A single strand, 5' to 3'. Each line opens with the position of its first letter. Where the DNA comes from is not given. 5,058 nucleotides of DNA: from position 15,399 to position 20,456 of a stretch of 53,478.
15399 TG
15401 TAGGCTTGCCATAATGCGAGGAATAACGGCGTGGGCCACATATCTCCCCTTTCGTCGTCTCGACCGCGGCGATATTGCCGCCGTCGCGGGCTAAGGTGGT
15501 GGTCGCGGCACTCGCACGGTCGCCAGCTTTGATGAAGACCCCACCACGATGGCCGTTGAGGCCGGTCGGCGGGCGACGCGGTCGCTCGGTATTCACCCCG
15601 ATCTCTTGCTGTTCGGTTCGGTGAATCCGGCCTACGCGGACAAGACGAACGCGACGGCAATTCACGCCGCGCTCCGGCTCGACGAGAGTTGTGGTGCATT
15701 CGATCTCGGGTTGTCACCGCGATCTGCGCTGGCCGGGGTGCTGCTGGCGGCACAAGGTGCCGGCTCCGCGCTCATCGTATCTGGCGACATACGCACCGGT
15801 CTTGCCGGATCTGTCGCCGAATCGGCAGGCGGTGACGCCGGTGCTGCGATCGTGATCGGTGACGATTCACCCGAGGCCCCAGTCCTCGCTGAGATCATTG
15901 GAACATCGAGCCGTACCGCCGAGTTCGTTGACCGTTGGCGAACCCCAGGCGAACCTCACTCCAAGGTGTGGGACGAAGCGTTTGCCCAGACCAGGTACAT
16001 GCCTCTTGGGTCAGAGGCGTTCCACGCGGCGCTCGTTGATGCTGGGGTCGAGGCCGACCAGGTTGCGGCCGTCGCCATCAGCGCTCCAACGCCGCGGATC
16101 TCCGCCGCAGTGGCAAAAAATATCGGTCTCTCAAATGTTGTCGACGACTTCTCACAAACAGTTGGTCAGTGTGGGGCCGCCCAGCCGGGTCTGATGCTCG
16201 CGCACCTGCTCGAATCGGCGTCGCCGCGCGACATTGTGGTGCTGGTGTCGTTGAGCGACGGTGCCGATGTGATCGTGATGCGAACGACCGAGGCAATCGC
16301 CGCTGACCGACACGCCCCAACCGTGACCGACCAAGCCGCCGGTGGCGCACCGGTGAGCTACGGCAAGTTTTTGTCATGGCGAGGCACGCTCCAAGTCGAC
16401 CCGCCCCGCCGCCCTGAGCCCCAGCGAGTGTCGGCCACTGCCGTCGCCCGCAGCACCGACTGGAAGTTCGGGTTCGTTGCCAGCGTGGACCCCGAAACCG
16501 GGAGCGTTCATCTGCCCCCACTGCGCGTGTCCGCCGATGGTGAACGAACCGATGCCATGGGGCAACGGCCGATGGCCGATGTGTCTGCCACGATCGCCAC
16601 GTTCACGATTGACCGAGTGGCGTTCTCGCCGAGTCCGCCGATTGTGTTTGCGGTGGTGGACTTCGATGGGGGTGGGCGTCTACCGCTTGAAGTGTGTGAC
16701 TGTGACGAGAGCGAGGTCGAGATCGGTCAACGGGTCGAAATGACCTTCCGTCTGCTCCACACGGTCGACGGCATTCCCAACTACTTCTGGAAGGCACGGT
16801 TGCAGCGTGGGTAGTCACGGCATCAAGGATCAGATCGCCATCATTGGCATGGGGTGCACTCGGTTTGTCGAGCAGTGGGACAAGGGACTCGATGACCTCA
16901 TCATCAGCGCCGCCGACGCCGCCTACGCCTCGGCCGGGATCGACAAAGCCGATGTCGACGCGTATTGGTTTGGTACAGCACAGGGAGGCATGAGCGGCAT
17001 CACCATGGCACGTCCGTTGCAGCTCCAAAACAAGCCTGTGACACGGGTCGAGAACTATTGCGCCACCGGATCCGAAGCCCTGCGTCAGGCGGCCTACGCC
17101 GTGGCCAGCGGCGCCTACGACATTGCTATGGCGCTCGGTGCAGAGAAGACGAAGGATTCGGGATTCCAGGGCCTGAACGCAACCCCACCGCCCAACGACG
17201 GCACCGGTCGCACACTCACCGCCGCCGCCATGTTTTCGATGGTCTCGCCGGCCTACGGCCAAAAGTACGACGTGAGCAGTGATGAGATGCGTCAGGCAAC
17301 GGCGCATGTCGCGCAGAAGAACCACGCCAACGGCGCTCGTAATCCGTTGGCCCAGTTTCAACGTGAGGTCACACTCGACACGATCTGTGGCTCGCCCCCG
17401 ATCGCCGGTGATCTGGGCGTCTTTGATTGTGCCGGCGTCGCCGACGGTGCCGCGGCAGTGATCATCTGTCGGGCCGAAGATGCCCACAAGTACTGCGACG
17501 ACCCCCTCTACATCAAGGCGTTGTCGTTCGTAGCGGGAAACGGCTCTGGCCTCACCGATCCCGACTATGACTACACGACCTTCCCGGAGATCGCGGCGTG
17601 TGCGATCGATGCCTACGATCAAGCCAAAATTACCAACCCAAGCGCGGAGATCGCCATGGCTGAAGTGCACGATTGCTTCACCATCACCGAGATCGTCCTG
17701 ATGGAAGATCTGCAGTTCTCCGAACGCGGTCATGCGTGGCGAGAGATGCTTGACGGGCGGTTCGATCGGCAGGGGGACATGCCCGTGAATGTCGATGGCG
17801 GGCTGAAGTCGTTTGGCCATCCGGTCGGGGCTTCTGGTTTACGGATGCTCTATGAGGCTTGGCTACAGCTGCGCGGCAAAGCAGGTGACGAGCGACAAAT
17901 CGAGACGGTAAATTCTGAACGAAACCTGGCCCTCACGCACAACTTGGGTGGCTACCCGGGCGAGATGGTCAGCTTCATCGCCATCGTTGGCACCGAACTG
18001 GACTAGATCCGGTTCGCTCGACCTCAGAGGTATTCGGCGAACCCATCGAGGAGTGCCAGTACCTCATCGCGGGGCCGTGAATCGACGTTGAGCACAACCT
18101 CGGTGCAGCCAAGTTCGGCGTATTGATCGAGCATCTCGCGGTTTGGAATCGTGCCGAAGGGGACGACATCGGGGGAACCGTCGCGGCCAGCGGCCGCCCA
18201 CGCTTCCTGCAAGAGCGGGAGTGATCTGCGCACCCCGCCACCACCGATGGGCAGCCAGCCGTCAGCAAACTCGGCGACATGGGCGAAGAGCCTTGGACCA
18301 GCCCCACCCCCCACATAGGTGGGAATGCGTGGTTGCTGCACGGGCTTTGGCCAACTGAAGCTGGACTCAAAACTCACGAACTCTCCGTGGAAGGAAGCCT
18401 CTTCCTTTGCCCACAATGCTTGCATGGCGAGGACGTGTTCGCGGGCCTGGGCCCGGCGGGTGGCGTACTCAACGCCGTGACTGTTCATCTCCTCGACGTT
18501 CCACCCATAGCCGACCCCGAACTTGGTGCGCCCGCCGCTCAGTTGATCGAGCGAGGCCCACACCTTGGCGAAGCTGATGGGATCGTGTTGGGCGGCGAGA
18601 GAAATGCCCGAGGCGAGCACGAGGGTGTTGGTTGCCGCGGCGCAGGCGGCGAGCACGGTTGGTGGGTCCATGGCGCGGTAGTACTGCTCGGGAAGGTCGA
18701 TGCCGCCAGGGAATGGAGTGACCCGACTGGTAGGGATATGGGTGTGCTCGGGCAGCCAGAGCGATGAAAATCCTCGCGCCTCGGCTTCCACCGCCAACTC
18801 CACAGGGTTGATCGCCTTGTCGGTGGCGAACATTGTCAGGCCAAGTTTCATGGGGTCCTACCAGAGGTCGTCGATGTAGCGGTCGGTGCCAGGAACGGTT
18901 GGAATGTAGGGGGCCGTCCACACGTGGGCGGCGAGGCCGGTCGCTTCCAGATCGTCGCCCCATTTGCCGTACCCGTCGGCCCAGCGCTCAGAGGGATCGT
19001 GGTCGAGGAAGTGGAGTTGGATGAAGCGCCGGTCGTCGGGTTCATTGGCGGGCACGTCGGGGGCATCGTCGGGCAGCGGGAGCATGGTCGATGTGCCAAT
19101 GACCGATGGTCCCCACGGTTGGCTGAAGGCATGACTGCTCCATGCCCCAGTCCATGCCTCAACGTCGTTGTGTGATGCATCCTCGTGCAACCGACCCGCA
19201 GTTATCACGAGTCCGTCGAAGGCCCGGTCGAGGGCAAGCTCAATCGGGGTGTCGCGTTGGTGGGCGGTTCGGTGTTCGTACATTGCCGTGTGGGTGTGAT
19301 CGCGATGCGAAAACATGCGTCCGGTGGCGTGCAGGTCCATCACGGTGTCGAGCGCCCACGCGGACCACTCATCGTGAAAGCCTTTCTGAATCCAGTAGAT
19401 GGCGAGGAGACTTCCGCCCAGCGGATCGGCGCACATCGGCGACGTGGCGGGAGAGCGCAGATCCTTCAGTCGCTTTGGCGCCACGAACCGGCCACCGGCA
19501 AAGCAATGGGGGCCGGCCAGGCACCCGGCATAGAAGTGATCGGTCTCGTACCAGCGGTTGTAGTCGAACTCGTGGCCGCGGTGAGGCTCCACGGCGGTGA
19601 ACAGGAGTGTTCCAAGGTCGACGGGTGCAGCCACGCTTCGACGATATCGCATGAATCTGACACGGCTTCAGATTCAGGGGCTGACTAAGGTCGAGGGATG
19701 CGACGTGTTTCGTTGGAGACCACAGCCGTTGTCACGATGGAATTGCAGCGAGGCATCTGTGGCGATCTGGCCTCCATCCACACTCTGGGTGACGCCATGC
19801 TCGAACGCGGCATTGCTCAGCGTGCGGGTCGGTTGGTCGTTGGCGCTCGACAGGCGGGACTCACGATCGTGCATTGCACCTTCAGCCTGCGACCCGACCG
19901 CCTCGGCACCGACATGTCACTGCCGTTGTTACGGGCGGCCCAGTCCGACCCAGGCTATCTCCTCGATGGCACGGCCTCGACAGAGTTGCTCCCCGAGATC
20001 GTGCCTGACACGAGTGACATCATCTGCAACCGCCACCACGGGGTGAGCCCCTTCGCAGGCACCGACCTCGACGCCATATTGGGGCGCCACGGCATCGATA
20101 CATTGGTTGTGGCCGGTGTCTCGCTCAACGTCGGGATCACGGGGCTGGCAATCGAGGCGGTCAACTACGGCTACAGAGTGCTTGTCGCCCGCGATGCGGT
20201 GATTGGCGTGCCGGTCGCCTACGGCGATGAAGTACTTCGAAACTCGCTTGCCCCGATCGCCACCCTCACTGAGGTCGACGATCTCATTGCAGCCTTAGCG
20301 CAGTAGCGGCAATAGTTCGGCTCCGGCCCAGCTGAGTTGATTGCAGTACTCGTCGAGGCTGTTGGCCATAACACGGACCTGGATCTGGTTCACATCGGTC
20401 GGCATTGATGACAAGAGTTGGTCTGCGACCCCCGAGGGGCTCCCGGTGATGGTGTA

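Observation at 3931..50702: A 17-bp dyad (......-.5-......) occupies every promoter gap across ~47 kb: one very large putative regulon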

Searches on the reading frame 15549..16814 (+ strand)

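Call 8: search_protein_families(library=pfam, proteins=[window:15549-16814:+])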
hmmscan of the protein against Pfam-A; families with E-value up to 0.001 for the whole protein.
window:15549-16814:+ (421 aa): 2 families
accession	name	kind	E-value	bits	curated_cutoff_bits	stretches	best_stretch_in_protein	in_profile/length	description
PF01796.24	OB_ChsH2_C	-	1.1e-13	51.3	27.1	1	343-401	5-65/65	ChsH2, C-terminal OB-fold domain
PF08541.16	ACP_syn_III_C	-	8.9e-05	23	26.6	1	164-238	3-80/90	3-Oxoacyl-[acyl-carrier-protein (ACP)] synthase III C terminal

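Call 27: search_protein_families(library=ncbifam, proteins=[window:15549-16814:+], max_evalue=0.00001)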
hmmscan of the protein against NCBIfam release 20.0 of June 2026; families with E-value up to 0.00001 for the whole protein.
window:15549-16814:+ (421 aa): 2 families
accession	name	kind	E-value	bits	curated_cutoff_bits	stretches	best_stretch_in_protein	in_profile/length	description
NF003274.0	PRK04262.1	equivalog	1.3e-22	80.3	244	1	1-282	54-345/347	hydroxymethylglutaryl-CoA synthase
TIGR00748.1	HMG_CoA_syn_Arc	equivalog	4.6e-11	42.5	353.35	1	2-262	54-324/345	hydroxymethylglutaryl-CoA synthase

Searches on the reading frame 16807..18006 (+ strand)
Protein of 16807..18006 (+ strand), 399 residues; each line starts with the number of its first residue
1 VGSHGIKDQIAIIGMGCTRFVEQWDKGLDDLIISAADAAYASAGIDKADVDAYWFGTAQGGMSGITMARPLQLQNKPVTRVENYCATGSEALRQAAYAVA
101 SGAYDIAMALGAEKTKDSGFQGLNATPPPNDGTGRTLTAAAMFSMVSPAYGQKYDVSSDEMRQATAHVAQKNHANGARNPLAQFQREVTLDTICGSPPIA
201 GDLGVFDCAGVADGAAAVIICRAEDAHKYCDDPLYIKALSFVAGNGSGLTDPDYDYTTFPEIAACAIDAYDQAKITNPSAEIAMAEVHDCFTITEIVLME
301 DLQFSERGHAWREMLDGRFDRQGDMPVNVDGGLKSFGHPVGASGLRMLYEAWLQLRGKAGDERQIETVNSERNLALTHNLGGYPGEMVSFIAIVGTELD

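Call 8: search_protein_families(library=pfam, proteins=[window:16807-18006:+])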
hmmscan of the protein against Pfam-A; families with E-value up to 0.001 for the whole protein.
window:16807-18006:+ (399 aa): 3 families
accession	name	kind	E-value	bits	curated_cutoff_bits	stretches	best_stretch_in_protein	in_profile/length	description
PF22691.2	Thiolase_C_1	-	2.1e-34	118.8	28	1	256-388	15-138/144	Thiolase C-terminal domain-like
PF00108.29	Thiolase_N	-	2.1e-13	50.7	26.4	1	12-188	3-197/260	Thiolase, N-terminal domain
PF02803.24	Thiolase_C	-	4.2e-07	30.1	27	1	279-358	39-100/123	Thiolase, C-terminal domain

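Call 27: search_protein_families(library=ncbifam, proteins=[window:16807-18006:+], max_evalue=0.00001)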
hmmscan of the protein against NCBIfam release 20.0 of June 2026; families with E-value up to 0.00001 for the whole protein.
window:16807-18006:+ (399 aa): 34 families (the best 25 are shown)
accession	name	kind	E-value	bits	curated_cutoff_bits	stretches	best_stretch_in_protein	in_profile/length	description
NF004810.0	PRK06157.1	equivalog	1.7e-174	580.7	403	1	3-397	2-398/400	acetyl-CoA acetyltransferase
NF004720.0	PRK06064.1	subfamily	7.4e-96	321.3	420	1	9-388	3-381/389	thiolase domain-containing protein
NF053570.1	AcCoTHIOL_METTL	equivalog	6.2e-81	272.2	600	1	9-388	3-377/385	acetyl-CoA acetyltransferase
NF005704.0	PRK07516.1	subfamily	6.5e-67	226.1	412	1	9-383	3-376/389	thiolase domain-containing protein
NF009228.0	PRK12578.1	subfamily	1.1e-58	198.8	485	1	8-383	3-376/387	thiolase domain-containing protein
NF006102.0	PRK08256.1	subfamily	2.9e-54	184.6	436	1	8-381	3-380/394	lipid-transfer protein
NF004936.0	PRK06289.1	equivalog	1.2e-52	179.1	375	1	8-392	3-401/405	acetyl-CoA acetyltransferase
NF006180.0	PRK08313.1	subfamily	3.2e-47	161.2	514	1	7-383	3-373/389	thiolase domain-containing protein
NF004721.0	PRK06065.1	equivalog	9.9e-44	149.8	455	1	6-364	8-367/393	thiolase domain-containing protein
NF004982.0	PRK06365.1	equivalog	1.4e-40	139.7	695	2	10-240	18-254/430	thiolase domain-containing protein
NF004715.0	PRK06059.1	equivalog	1.6e-40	139.3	424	1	8-368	4-378/399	lipid-transfer protein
NF004811.0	PRK06158.1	subfamily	1.1e-39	136.6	421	1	7-383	7-369/384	acetyl-CoA acetyltransferase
NF053628.1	BnzsclthlBbsBGT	equivalog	7.2e-37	127.1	750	1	8-382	5-370/389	benzoylsuccinyl-CoA thiolase subunit BbsB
NF006010.0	PRK08142.1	subfamily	9.2e-37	126.7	462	1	8-386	5-376/388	thiolase domain-containing protein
NF004722.0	PRK06066.1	equivalog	2.4e-36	125.6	516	1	8-364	4-360/385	thiolase domain-containing protein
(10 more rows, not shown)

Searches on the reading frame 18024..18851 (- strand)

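Call 8: search_protein_families(library=pfam, proteins=[window:18024-18851:-])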
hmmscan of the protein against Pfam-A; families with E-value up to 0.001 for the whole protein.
window:18024-18851:- (275 aa): 1 family
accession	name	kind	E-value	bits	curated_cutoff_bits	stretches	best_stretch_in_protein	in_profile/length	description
PF00296.26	Bac_luciferase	-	3.6e-48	165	27.9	1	17-234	26-227/314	Luciferase-like monooxygenase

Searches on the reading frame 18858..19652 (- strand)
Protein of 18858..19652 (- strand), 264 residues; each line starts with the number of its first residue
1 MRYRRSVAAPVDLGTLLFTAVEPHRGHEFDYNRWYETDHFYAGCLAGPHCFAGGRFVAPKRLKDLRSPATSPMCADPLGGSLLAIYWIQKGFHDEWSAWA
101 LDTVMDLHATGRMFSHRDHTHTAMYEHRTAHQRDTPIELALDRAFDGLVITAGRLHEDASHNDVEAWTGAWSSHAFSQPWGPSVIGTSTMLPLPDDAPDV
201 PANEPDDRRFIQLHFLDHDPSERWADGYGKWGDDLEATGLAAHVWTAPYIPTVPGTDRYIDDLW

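Call 8: search_protein_families(library=pfam, proteins=[window:18858-19652:-])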
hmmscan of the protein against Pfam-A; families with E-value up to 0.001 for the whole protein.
window:18858-19652:- (264 aa): 0 families

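Call 74: search_protein_families(library=pfam, proteins=[window:18858-19652:-], max_evalue=1)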
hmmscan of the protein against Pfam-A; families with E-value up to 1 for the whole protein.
window:18858-19652:- (264 aa): 0 families

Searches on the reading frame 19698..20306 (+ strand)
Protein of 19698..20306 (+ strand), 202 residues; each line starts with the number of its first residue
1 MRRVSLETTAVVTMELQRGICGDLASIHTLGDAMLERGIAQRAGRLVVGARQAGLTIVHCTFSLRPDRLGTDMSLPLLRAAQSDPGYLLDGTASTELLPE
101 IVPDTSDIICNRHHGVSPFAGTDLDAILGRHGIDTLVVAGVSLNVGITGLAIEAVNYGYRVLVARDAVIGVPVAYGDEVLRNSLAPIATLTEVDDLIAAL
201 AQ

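Call 9: search_protein_families(library=pfam, proteins=[window:19698-20306:+])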
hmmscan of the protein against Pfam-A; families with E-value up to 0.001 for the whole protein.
window:19698-20306:+ (202 aa): 1 family
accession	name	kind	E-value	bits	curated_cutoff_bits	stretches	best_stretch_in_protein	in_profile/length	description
PF00857.26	Isochorismatase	-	1.5e-24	87.5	27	1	9-192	1-172/175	Isochorismatase domain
